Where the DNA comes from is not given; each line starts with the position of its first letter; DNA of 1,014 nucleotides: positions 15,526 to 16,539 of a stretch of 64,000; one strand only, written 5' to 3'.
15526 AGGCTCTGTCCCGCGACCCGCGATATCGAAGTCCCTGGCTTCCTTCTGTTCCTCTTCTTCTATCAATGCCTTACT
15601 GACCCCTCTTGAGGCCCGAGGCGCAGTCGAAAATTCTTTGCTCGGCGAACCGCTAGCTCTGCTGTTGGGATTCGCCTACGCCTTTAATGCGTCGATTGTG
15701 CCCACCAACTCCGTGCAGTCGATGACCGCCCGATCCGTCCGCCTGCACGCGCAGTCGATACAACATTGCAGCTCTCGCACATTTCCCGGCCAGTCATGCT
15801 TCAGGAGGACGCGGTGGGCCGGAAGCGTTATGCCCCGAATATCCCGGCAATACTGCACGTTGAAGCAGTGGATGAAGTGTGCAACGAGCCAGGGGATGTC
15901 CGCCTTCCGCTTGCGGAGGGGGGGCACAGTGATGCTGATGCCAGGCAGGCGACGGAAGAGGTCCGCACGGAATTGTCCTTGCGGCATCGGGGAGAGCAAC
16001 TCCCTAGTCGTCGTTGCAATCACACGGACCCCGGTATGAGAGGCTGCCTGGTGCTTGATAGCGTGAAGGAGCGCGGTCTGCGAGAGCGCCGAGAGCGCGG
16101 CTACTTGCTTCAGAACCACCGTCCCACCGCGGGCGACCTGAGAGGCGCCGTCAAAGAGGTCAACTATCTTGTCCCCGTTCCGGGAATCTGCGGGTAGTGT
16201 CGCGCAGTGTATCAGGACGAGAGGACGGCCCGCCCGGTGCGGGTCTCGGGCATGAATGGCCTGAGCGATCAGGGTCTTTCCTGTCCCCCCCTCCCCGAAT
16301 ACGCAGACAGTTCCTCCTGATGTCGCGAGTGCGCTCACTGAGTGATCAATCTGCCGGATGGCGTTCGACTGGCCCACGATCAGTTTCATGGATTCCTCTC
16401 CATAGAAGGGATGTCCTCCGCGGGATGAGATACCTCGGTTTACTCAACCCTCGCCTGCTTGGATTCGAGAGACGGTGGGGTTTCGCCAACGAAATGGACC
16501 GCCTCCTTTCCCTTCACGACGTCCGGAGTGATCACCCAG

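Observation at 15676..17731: Degenerate stand-alone bEBP AAA+ domain co-oriented with three small exported proteins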

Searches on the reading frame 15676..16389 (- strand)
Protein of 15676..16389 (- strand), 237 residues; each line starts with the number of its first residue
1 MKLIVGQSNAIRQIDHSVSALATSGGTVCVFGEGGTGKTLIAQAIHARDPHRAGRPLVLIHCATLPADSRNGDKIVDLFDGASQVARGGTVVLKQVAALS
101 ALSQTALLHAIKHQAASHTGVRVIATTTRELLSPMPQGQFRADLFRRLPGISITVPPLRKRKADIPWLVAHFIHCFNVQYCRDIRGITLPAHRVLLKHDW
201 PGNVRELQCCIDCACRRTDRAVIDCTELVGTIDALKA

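Call 3: search_protein_families(library=pfam, proteins=[window:15676-16389:-], max_evalue=1)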
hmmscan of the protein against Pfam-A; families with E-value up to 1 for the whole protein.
window:15676-16389:- (237 aa): 15 families
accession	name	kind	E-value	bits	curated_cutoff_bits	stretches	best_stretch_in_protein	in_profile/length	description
PF00158.32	Sigma54_activat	-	2.1e-21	76.8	20.2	2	4-67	1-63/168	Sigma-54 interaction domain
PF14532.12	Sigma54_activ_2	-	5.2e-19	69.3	25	1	5-158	1-138/138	Sigma-54 interaction domain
PF25601.1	AAA_lid_14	-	1e-17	64.1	27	1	159-232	1-74/87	AAA+ ATPase lid domain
PF00004.35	AAA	-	2.2e-06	28.6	21.2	1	28-129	1-110/131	ATPase family associated with various cellular activities (AAA)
PF13191.12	AAA_16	-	0.00011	23.2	32.6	1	5-65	3-63/167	AAA ATPase domain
PF13401.12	AAA_22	-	0.00081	20.2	27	1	25-120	5-84/130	AAA domain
PF05970.20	PIF1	-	0.025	14.6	25.9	1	6-47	5-44/223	PIF1-like helicase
PF00006.31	ATP-synt_ab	-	0.029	14.4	29.5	1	12-49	3-38/213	ATP synthase alpha/beta family, nucleotide-binding domain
PF06745.19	ATPase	-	0.041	13.7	26.6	1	15-61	9-55/231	KaiC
PF01057.23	Parvo_NS1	-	0.058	12.8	20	1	26-46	114-134/271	Parvovirus non-structural protein NS1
PF01078.27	Mg_chelatase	-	0.1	12.4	20.3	1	2-47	3-44/207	Magnesium chelatase, subunit ChlI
PF10923.14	BrxC_BrxD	-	0.1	11.9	22.2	1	3-48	26-72/414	BREX system ATP-binding protein BrxC/D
PF00931.28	NB-ARC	-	0.12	12.1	23.5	1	25-48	18-41/248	NB-ARC domain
PF12775.13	AAA_7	-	0.14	12.1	25.8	1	14-46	22-54/181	P-loop containing dynein motor region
PF02562.22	PhoH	-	0.23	11.4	27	1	18-45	13-39/205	PhoH-like protein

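Call 4: search_protein_families(library=ncbifam, proteins=[window:15676-16389:-], max_evalue=1)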
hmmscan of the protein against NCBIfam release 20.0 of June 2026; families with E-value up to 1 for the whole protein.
window:15676-16389:- (237 aa): 33 families (the best 25 are shown)
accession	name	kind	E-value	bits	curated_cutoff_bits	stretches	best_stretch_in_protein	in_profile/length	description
TIGR01817.1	nifA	equivalog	5.4e-43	147.5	528.85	1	2-226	196-436/534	nif-specific transcriptional activator NifA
NF003451.0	PRK05022.1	equivalog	5e-40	137.7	476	1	4-215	192-420/512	nitric oxide reductase transcriptional regulator NorR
NF007689.0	PRK10365.1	equivalog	2.2e-37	128.9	760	1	4-215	141-369/441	sigma-54-dependent response regulator transcription factor ZraR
TIGR02915.1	PEP_resp_reg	equivalog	2.9e-36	125.3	502.6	1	4-224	141-378/445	PEP-CTERM-box response regulator transcription factor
NF041906.1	V4R_TF_MobR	exception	1.2e-35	123.1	999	1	4-220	234-467/544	phenol degradation transcriptional regulator MobR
TIGR01818.1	ntrC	equivalog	2.4e-35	122.2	558.6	1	4-211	136-360/463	nitrogen regulation protein NR(I)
NF008469.0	PRK11361.1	equivalog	3.6e-35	121.5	714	1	4-223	145-381/461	acetoacetate metabolism transcriptional regulator AtoC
NF051870.1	NAssimRespRegNtrX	equivalog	1.2e-34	120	600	1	4-212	141-362/452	nitrogen assimilation response regulator NtrX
NF038308.1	RNA_repair_RtcR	equivalog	4.2e-34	118.3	650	1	3-233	181-437/530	RNA repair transcriptional activator RtcR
TIGR02974.1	phageshock_pspF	equivalog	9e-34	117.2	443.55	1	4-220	1-235/336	phage shock protein operon transcriptional activator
NF050807.1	TransRegFlbDCaul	equivalog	5.2e-32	111.3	750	1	5-224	121-357/454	sigma-54-dependent transcriptional regulator FlbD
NF008485.2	PRK11388.1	equivalog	6.6e-32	110.6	551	1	4-229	334-572/643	dihydroxyacetone kinase operon transcriptional regulator DhaR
NF011953.0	PRK15424.1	equivalog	1.4e-31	109.7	703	1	4-212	221-459/538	propionate catabolism operon regulatory protein PrpR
NF011958.0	PRK15429.1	equivalog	3e-31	108.7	830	1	4-223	381-617/692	formate hydrogenlyase transcriptional activator FlhA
NF041552.1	TF_PrdR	equivalog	4.8e-31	107.7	795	1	3-212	268-494/577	sigma-54 dependent transcriptional regulator PrdR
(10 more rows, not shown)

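Call 5: search_solved_structures(query=window:15676-16389:-, show_alignments=4, max_evalue=0.001)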
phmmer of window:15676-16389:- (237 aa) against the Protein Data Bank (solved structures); distinct sequences matched with E-value up to 0.001: 36.
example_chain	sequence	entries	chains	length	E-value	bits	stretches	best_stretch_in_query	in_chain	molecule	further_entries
1ojl_A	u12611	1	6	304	1.7e-34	122.6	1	4-215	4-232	TRANSCRIPTIONAL REGULATORY PROTEIN ZRAR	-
9qq6_C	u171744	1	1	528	6.1e-34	120.8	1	3-221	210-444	Nif-specific regulatory protein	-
6iy8_A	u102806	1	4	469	5e-30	108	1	5-219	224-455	Positive regulator CapR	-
1ny6_A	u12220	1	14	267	2.3e-29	105.9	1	7-228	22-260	transcriptional regulator (NtrC family)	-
4ly6_A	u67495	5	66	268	2.3e-29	105.8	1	7-228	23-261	Transcriptional regulator (NtrC family)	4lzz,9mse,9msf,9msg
4l4u_A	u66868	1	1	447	5.6e-29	104.6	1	8-228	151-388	Transcriptional regulator (NtrC family)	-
3m0e_A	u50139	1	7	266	5.9e-29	104.5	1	7-228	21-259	Transcriptional regulator (NtrC family)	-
1ny5_A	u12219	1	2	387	8.2e-29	104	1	8-228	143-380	transcriptional regulator (NtrC family)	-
26jl_A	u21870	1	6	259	2.1e-25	92.9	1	4-215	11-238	Flagellar regulatory protein A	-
5ep1_A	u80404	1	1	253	2.1e-25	92.9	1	5-211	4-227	Putative repressor protein luxO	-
5ep2_A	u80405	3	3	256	2.2e-25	92.8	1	5-211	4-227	Putative repressor protein luxO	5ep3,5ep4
5ep0_A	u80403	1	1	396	8.5e-25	90.9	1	5-211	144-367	Putative repressor protein luxO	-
6jdi_A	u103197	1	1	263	1.8e-24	89.8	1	3-213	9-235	Nitrogen assimilation regulatory protein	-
6jdl_A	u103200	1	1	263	1.9e-24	89.8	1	3-213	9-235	Nitrogen assimilation regulatory protein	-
7ejw_C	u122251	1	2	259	3.3e-24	89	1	3-213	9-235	Transcriptional regulator FleQ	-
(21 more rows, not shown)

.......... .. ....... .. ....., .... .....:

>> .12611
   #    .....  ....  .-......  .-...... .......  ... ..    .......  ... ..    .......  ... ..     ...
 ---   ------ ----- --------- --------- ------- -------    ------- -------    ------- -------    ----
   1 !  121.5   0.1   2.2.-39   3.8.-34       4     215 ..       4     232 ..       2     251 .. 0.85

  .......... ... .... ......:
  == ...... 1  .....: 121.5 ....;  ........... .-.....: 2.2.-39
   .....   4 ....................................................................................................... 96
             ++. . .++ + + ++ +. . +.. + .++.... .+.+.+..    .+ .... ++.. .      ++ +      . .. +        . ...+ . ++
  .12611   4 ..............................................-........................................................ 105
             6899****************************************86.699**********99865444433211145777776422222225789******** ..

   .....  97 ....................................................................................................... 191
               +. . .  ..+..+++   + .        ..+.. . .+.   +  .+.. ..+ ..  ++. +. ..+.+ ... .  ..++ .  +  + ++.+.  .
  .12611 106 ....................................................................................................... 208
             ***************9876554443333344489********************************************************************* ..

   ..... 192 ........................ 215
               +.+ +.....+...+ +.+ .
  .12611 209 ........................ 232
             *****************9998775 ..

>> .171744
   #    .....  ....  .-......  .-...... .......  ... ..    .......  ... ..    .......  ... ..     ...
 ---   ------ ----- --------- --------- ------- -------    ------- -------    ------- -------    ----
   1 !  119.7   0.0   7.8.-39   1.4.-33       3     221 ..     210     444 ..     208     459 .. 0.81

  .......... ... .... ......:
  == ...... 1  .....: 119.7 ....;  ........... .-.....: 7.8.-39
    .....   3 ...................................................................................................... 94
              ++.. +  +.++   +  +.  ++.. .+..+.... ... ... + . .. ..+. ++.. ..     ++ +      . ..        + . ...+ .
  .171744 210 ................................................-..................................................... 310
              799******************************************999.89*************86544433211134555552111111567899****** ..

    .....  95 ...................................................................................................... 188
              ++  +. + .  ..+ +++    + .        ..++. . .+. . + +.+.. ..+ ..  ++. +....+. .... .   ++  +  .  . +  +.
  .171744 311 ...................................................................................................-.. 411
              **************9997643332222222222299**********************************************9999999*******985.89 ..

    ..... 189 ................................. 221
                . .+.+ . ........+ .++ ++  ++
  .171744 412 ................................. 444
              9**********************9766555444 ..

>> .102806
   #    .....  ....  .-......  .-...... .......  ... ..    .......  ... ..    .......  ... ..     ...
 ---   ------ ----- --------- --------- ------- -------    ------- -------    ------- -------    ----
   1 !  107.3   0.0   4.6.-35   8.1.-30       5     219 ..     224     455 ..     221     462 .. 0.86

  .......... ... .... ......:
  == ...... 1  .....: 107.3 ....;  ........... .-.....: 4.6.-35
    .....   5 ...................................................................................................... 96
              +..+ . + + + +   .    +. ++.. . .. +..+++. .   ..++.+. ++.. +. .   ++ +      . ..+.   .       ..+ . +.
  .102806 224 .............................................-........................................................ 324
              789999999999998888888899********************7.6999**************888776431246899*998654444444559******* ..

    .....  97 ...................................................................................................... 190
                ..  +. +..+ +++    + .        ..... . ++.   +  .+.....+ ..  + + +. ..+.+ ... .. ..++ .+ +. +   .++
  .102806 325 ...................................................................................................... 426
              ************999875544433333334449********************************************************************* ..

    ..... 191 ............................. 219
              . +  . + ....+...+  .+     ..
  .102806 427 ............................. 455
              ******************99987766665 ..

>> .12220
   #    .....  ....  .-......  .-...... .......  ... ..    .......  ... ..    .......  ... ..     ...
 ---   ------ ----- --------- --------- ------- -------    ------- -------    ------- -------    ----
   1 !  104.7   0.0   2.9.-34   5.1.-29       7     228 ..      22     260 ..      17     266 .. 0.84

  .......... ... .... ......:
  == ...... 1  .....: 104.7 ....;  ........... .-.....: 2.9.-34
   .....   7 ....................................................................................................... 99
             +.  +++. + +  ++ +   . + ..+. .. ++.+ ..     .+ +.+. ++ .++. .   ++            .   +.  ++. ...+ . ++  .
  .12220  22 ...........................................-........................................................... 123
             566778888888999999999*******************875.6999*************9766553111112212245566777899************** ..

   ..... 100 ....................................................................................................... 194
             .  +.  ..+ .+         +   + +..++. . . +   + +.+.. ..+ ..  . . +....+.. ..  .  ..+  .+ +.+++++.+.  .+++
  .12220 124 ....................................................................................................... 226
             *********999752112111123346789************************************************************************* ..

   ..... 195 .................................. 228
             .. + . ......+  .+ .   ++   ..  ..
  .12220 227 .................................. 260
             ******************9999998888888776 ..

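Call 7: find_homologous_proteins(query=window:15676-16389:-, max_evalue=1e-10)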
Query window:15676-16389:- (237 aa): 6029 proteins with E <= 1e-10 among 7412 candidates; the best 120 are listed.
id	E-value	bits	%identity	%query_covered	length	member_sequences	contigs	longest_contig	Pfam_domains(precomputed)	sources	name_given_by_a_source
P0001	1.3e-152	524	98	100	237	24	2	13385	PF00158.33,PF25601.2,PF00004.36,PF14532.13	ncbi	-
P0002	3.5e-134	464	89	100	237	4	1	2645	PF00158.33,PF25601.2,PF00004.36,PF14532.13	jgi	-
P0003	4.0e-133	460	88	100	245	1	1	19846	PF00158.33,PF25601.2,PF00004.36,PF14532.13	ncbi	-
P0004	9.8e-126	436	85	100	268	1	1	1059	PF00158.33,PF25601.2,PF14532.13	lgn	-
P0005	6.7e-119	414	81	99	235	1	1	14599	PF00158.33,PF25601.2,PF14532.13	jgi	jgi:DNA-binding NtrC family response regulator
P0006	2.7e-118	412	80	100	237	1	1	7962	PF00158.33,PF25601.2,PF00004.36,PF14532.13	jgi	jgi:DNA-binding NtrC family response regulator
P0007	7.3e-118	410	81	100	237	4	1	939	PF00158.33,PF25601.2,PF14532.13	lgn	-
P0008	3.4e-116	405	80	99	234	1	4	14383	PF00158.33,PF25601.2,PF00004.36,PF14532.13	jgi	jgi:DNA-binding NtrC family response regulator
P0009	3.3e-111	388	78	100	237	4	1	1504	PF00158.33,PF25601.2,PF00004.36,PF14532.13,PF13191.13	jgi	-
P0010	2.3e-102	360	71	100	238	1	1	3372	PF00158.33,PF25601.2,PF00004.36,PF14532.13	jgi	jgi:two-component system response regulator HydG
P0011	6.3e-101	355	73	96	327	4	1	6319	PF00158.33,PF25601.2,PF14532.13,PF13191.13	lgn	-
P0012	1.5e-98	347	72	100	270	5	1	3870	PF00158.33,PF25601.2,PF14532.13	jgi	-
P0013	1.1e-92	328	68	100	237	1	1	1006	PF00158.33,PF25601.2,PF00004.36,PF14532.13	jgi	-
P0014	2.2e-92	327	65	100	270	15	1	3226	PF00158.33,PF25601.2,PF00004.36,PF14532.13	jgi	-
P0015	3.8e-92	326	65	100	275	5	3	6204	PF00158.33,PF25601.2,PF14532.13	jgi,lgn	-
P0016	5.8e-85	303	62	100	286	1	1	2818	PF00158.33,PF25601.2,PF00004.36,PF14532.13,PF13191.13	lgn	-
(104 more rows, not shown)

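Call 10: find_encoding_contigs(protein=P0003, flank=8000, max_places=3)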
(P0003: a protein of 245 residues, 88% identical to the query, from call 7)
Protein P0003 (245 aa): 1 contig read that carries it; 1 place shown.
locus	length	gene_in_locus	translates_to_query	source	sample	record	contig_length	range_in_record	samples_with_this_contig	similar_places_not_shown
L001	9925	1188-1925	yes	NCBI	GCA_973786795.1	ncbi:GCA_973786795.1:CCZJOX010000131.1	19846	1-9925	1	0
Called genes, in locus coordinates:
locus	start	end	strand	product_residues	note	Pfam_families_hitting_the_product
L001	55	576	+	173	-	PF00072:Response_reg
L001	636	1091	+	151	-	PF13441:Gly-zipper_YMGG (weak)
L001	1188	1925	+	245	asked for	PF00158:Sigma54_activat, PF14532:Sigma54_activ_2, PF00004:AAA (weak), PF00158:Sigma54_activat (weak), PF25601:AAA_lid_14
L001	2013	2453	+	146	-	-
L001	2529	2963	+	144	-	PF05239:PRC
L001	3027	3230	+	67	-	-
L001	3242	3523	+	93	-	-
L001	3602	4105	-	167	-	PF05163:DinB, PF12867:DinB_2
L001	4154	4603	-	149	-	PF08327:AHSA1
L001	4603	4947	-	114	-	PF12840:HTH_20, PF01022:HTH_5, PF01047:MarR (faint)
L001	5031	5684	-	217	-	PF01494:FAD_binding_3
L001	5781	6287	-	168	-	PF01266:DAO (weak), PF01494:FAD_binding_3, PF13450:NAD_binding_8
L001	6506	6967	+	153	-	-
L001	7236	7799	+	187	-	PF01923:Cob_adeno_trans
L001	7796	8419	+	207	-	PF06508:QueC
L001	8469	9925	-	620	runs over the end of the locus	PF02225:PA (faint), PF04389:Peptidase_M28, PF01546:Peptidase_M20 (weak), PF00595:PDZ, PF13180:PDZ_2, PF17820:PDZ_6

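Call 11: find_encoding_contigs(protein=P0005, flank=8000, max_places=3)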
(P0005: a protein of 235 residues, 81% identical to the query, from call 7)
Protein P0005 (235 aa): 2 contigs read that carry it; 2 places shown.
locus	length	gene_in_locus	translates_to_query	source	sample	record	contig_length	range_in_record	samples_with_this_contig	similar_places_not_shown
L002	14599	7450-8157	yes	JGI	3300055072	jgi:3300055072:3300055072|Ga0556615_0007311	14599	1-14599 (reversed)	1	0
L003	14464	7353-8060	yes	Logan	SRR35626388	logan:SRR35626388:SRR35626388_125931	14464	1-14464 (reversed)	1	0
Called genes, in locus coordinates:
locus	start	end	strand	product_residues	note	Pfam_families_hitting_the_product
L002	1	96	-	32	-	?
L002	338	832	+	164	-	PF14539:DUF4442, PF03061:4HBT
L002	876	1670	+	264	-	PF23023:Anti-Pycsar_Apyc1, PF00753:Lactamase_B, PF12706:Lactamase_B_2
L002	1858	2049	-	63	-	-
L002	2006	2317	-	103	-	-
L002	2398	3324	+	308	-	PF07730:HisKA_3, PF02518:HATPase_c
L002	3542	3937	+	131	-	PF00072:Response_reg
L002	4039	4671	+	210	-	PF00072:Response_reg, PF00196:GerE, PF08281:Sigma70_r4_2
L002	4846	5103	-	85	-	-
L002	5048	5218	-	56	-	-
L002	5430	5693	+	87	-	-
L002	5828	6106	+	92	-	-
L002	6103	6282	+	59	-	-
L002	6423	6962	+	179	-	-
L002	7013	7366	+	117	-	-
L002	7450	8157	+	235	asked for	PF00158:Sigma54_activat, PF14532:Sigma54_activ_2, PF25601:AAA_lid_14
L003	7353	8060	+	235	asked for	PF00158:Sigma54_activat, PF14532:Sigma54_activ_2, PF25601:AAA_lid_14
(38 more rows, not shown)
